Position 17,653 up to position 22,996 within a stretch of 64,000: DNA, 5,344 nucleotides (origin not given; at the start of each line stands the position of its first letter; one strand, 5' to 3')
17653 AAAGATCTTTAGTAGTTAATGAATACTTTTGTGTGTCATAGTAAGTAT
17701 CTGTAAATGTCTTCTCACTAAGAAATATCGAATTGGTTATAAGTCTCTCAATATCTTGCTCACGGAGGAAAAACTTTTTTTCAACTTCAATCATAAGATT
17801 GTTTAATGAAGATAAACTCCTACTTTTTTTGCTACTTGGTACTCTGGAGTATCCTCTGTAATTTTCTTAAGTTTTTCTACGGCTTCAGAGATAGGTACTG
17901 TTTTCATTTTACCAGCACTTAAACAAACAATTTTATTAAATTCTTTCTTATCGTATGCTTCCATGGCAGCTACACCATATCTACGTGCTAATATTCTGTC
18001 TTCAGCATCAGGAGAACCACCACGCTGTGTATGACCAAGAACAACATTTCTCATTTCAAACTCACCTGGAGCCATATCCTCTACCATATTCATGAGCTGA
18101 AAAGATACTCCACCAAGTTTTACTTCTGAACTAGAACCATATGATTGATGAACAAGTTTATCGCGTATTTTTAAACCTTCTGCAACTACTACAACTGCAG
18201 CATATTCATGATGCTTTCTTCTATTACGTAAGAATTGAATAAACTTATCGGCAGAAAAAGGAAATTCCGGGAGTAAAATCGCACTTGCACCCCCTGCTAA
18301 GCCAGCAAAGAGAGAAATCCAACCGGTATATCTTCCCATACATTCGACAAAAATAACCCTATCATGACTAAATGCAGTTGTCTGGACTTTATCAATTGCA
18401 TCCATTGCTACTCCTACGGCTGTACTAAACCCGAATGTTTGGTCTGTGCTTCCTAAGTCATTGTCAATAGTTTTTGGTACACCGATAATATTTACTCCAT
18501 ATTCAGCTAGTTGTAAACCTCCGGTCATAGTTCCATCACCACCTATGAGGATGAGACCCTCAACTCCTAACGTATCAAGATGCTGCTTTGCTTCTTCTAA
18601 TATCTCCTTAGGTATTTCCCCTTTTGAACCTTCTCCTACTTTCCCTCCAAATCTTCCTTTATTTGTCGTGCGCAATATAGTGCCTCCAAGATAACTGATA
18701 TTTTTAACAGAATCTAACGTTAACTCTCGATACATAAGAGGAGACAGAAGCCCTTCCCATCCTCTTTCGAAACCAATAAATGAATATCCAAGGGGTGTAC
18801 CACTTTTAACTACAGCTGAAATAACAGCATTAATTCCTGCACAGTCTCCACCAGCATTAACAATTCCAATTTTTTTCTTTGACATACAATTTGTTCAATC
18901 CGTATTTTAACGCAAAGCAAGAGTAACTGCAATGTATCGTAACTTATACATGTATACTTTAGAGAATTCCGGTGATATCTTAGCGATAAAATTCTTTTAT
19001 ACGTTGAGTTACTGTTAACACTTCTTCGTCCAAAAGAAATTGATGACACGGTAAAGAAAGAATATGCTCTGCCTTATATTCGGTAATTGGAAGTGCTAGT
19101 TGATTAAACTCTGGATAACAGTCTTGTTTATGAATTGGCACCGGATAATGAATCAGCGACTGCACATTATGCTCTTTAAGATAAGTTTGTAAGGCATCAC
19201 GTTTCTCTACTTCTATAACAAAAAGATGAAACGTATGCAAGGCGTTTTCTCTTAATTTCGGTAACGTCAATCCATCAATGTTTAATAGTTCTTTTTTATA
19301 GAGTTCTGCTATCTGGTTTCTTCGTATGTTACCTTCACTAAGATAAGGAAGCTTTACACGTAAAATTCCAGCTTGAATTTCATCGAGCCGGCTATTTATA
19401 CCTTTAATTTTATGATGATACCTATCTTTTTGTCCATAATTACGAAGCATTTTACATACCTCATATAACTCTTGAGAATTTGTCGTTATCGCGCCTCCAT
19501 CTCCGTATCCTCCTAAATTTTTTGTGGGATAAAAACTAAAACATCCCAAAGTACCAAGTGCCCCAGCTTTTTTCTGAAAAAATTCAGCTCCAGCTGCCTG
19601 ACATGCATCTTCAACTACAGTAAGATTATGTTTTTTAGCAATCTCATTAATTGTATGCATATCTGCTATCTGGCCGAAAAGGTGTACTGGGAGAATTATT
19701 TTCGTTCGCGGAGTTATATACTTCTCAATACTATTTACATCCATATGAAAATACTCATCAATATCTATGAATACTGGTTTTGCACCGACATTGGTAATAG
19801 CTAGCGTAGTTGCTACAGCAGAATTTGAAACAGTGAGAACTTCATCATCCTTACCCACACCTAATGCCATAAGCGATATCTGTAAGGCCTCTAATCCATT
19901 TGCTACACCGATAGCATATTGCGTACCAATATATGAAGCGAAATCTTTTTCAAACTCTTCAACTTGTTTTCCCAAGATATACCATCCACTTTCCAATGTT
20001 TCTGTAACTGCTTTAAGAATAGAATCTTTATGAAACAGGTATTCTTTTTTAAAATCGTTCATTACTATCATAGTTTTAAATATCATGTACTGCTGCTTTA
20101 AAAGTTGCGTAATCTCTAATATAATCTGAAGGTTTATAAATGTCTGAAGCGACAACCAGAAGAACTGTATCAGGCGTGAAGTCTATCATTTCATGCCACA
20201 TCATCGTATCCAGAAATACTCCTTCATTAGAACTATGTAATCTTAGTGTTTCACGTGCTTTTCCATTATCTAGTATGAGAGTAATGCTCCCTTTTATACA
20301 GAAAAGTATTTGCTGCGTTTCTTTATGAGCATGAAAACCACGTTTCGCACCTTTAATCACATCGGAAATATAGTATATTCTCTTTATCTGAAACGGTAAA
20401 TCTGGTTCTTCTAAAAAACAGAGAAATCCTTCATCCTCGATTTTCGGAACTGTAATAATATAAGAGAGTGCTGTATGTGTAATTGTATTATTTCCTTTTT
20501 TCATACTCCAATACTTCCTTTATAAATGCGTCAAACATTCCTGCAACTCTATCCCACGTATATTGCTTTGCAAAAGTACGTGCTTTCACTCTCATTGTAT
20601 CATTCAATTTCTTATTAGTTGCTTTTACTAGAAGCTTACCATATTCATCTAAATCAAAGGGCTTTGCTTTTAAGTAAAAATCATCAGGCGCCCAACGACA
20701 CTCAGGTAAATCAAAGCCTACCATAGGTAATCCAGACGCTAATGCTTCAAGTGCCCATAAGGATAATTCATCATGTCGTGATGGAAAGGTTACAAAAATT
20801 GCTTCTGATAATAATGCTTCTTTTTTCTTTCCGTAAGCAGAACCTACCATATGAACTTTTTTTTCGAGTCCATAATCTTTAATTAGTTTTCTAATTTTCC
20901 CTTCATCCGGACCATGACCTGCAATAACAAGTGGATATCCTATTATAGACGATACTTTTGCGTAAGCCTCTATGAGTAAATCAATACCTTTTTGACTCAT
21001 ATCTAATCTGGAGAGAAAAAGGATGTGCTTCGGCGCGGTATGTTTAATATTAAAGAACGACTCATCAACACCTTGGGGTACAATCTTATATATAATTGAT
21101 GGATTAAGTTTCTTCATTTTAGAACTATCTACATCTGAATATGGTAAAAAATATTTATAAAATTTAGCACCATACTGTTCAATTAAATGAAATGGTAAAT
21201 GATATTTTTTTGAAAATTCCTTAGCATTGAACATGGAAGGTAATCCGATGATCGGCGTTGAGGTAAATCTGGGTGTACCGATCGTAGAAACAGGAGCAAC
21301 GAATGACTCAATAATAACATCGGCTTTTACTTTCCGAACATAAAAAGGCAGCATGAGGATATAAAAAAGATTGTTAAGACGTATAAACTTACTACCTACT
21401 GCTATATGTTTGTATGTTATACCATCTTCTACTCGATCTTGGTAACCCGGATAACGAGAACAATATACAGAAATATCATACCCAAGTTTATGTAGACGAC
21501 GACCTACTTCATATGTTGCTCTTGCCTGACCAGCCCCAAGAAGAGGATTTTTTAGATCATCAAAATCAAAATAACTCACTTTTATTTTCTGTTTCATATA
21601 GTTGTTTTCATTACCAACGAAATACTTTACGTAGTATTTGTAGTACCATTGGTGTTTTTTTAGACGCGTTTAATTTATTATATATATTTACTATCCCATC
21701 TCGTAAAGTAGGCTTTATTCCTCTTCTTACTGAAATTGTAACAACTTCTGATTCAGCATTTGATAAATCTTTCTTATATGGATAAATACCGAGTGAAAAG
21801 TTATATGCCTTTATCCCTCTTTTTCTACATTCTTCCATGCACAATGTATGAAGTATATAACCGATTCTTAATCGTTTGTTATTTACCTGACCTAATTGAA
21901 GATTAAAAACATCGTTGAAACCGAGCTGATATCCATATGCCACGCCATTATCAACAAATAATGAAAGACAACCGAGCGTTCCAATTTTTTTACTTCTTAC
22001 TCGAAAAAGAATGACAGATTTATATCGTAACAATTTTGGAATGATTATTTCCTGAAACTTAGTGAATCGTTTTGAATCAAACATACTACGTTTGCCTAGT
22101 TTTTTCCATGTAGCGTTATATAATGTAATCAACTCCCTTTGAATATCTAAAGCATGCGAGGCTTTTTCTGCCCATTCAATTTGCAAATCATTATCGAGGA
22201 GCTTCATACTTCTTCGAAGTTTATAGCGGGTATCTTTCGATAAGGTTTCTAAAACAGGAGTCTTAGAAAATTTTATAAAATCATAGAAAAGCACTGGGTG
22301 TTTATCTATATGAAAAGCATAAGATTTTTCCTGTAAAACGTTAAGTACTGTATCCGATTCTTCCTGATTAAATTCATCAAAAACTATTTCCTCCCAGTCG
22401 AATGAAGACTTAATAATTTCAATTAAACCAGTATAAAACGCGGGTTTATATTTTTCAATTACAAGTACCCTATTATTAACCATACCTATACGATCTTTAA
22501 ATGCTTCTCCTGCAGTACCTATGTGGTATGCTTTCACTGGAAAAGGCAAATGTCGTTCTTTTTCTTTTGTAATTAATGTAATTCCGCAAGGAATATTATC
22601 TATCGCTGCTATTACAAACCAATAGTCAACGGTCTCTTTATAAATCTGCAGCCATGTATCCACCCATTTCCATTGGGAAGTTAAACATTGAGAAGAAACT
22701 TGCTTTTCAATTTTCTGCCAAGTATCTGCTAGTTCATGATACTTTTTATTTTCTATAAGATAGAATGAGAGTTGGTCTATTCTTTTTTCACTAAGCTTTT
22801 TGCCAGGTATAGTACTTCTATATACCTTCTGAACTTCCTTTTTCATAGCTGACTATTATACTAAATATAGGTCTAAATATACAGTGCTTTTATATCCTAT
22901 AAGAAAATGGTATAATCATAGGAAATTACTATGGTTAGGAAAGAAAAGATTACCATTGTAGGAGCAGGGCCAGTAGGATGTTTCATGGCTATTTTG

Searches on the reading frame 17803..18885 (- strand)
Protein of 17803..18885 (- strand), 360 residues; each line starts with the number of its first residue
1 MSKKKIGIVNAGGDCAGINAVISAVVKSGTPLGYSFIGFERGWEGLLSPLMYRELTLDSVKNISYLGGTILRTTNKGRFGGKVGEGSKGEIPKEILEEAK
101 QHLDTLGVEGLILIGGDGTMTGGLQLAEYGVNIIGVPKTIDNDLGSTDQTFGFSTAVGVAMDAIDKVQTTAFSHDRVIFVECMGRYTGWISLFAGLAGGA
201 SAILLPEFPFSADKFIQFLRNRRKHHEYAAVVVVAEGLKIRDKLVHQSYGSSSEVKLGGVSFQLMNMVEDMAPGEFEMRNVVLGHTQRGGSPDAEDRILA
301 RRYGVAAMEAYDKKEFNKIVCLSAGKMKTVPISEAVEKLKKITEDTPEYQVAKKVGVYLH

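Call 106: search_protein_families(library=pfam, proteins=[window:17803-18885:-], max_evalue=0.0001)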
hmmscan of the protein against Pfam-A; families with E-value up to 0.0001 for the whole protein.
window:17803-18885:- (360 aa): 1 family
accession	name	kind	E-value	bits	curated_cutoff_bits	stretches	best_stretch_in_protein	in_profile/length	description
PF00365.25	PFK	-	3.9e-86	289.3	30.9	1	5-310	1-276/277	Phosphofructokinase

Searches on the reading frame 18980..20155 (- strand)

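Call 106: search_protein_families(library=pfam, proteins=[window:18980-20155:-], max_evalue=0.0001)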
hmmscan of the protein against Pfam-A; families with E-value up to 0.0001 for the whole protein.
window:18980-20155:- (391 aa): 4 families
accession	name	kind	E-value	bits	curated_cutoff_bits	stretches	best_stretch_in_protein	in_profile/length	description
PF01041.23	DegT_DnrJ_EryC1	-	1.7e-112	376.7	19.8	1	44-386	5-359/360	DegT/DnrJ/EryC1/StrS aminotransferase family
PF00266.25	Aminotran_5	-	1.9e-09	37.4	21.5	1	62-190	42-182/371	Aminotransferase class-V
PF01053.26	Cys_Met_Meta_PP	-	8.8e-08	31.5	27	1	66-240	55-229/381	Cys/Met metabolism PLP-dependent enzyme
PF01212.27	Beta_elim_lyase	-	1.5e-06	28.2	27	1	63-190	32-175/288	Beta-eliminating lyase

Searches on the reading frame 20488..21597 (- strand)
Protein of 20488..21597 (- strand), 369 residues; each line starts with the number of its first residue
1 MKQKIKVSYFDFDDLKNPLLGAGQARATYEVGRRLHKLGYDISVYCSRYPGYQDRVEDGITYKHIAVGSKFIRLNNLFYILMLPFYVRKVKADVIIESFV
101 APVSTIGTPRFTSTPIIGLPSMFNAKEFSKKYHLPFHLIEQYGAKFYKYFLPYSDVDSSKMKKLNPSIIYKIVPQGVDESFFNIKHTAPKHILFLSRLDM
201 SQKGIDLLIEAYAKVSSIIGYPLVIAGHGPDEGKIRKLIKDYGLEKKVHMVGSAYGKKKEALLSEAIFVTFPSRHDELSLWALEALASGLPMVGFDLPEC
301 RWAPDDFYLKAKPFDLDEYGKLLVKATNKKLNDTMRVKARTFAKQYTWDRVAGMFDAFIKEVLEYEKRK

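Call 106: search_protein_families(library=pfam, proteins=[window:20488-21597:-], max_evalue=0.0001)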
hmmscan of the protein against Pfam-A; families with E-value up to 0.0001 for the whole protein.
window:20488-21597:- (369 aa): 4 families
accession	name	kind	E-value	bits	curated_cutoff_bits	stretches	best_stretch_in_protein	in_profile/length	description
PF00534.26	Glycos_transf_1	-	1.9e-19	70.3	26.4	1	185-297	11-124/172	Glycosyl transferases group 1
PF13692.12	Glyco_trans_1_4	-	1.9e-18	67.5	27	1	190-299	2-110/142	Glycosyl transferases group 1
PF20706.3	GT4-conflict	-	3.5e-09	36.6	26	1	185-293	193-309/385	Family 4 Glycosyltransferase in conflict systems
PF13439.12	Glyco_transf_4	-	4.2e-06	27.3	28.5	1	23-98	3-80/170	Glycosyltransferase Family 4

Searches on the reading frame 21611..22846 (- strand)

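Call 106: search_protein_families(library=pfam, proteins=[window:21611-22846:-], max_evalue=0.0001)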
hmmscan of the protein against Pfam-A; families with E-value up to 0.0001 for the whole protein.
window:21611-22846:- (411 aa): 1 family
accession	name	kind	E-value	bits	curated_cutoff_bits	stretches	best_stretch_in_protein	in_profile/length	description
PF13480.13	Acetyltransf_6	-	1.1e-11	45.5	22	1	205-359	2-143/143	Acetyltransferase (GNAT) domain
